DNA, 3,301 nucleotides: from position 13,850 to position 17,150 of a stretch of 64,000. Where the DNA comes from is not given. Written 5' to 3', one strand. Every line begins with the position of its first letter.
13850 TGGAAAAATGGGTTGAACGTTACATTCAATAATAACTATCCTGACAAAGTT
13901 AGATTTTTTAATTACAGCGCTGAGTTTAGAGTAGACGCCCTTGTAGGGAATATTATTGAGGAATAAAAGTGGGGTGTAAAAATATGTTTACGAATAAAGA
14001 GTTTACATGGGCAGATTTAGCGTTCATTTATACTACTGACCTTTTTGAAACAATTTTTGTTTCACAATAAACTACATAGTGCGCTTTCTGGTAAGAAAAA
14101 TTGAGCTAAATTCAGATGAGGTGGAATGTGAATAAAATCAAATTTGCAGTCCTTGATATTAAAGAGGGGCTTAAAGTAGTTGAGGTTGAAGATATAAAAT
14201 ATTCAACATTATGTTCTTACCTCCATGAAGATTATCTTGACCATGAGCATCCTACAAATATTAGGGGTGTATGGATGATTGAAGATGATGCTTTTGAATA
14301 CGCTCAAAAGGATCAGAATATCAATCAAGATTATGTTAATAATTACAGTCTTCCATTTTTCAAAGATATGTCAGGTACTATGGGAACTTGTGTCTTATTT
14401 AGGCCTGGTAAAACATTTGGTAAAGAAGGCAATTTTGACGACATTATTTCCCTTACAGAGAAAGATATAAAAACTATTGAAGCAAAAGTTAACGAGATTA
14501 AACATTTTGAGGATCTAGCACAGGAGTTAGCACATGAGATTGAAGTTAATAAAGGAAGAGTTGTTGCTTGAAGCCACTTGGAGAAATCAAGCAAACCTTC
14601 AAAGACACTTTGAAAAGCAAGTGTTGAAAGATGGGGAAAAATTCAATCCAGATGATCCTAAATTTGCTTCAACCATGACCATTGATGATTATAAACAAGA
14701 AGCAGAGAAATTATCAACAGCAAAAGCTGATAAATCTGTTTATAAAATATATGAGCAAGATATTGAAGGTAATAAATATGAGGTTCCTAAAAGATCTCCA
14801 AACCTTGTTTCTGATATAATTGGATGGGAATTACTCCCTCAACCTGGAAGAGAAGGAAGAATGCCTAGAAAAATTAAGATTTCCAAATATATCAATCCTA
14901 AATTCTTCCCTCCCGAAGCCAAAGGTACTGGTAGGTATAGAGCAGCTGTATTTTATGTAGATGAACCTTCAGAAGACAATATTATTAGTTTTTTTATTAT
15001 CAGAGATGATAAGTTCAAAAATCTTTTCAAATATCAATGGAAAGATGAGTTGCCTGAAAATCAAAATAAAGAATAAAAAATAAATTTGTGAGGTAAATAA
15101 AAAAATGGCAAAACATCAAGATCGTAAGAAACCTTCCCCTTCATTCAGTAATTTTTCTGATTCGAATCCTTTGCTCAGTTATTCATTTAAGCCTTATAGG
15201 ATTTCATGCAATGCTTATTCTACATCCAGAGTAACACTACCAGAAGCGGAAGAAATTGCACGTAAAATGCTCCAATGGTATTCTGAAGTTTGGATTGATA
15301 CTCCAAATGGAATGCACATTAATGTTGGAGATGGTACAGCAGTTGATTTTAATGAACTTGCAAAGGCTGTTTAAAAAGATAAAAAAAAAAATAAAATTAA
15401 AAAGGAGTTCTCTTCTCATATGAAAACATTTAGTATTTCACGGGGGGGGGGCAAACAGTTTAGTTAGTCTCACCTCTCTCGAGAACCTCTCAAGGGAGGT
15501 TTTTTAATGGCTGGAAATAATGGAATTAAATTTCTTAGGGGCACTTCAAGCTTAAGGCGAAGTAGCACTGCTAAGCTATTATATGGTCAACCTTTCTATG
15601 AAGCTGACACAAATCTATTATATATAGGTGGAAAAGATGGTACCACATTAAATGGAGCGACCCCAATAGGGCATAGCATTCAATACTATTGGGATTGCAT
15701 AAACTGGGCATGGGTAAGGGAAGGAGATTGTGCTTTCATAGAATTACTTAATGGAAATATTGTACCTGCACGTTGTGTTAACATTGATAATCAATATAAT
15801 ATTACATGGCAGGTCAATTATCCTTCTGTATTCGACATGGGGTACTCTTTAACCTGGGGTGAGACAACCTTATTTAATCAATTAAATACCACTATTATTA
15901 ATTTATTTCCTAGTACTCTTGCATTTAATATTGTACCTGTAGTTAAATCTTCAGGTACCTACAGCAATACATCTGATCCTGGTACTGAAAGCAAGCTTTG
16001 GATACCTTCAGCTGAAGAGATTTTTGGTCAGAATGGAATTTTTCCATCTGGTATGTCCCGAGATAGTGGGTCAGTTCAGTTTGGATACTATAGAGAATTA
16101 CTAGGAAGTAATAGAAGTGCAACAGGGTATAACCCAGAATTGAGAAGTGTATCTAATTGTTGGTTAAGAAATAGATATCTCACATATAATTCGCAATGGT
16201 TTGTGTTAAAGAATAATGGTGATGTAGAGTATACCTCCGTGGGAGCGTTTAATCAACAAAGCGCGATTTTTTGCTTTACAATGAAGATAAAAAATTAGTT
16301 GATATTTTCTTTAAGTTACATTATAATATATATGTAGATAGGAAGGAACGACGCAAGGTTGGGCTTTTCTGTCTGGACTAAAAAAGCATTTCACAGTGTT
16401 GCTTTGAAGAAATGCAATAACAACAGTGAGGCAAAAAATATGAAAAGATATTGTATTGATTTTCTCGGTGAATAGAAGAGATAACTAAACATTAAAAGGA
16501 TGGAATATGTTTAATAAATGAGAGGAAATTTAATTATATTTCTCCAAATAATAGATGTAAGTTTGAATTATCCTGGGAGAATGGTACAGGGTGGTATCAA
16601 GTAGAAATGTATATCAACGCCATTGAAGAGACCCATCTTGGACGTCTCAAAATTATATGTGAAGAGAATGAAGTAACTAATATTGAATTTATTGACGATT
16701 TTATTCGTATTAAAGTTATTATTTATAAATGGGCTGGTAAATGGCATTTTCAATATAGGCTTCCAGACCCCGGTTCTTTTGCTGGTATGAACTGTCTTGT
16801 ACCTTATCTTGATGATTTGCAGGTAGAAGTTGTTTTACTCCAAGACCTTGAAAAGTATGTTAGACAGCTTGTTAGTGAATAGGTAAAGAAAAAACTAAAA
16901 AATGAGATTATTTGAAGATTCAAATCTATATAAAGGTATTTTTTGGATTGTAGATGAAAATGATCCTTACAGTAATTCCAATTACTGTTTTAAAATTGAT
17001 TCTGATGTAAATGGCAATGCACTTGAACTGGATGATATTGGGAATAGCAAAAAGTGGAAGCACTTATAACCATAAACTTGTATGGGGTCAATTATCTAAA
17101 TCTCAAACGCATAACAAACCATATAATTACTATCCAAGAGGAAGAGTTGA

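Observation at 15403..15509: Second copy of the poly-G leader, here in the short-uORF register (G10)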

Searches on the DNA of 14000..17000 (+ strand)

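Call 8: search_dna_similar(query=window:14000-17000:+, collection=phages, mode=distant, max_rows=20)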
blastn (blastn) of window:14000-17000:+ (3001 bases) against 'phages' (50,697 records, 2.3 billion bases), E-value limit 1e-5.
No match.
